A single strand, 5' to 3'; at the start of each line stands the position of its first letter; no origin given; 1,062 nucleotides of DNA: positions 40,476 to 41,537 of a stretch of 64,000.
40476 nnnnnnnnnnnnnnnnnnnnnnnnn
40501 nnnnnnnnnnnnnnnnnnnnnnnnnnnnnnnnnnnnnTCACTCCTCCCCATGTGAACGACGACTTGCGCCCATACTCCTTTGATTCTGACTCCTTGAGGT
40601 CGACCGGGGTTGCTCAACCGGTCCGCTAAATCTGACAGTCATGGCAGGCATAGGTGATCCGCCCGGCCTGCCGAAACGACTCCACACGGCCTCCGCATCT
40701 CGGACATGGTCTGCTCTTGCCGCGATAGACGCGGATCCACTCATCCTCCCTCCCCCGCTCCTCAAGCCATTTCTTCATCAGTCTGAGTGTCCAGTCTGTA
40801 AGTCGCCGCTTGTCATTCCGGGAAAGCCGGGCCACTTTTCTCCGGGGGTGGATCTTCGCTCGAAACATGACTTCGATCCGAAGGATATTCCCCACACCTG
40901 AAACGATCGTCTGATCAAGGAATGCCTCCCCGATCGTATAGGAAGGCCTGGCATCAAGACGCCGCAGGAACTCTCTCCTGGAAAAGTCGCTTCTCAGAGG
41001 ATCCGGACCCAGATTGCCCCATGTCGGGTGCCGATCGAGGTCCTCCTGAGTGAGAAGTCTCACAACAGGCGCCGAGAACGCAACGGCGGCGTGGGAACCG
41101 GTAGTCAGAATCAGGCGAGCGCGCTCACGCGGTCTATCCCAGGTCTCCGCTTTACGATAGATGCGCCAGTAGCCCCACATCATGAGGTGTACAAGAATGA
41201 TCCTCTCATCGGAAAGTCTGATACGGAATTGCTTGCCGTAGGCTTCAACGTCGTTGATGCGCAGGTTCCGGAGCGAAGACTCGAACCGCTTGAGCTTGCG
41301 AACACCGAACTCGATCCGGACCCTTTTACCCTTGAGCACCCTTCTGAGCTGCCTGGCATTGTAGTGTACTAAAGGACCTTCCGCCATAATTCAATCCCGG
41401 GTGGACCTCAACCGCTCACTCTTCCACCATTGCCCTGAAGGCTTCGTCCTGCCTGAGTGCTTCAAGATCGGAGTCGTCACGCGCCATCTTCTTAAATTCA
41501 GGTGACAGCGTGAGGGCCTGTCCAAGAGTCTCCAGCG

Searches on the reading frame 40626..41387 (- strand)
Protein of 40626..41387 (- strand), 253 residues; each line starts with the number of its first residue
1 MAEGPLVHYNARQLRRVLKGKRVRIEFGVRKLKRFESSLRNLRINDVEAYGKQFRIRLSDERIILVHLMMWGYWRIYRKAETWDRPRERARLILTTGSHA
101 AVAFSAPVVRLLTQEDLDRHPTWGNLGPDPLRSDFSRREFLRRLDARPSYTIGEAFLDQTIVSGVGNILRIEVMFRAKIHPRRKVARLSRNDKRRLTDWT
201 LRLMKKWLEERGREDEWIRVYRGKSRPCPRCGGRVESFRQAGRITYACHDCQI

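Call 20: search_protein_families(library=pfam, proteins=[window:40626-41387:-], max_evalue=0.00001)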
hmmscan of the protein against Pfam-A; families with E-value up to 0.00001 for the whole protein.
window:40626-41387:- (253 aa): 2 families
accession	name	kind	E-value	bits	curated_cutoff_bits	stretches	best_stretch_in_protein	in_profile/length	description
PF06831.19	H2TH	-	1.9e-17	63.4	34.7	1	126-209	1-83/93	Formamidopyrimidine-DNA glycosylase H2TH domain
PF01149.29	Fapy_DNA_glyco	-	3.3e-12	47.5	25.5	1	1-104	1-108/117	Formamidopyrimidine-DNA glycosylase N-terminal domain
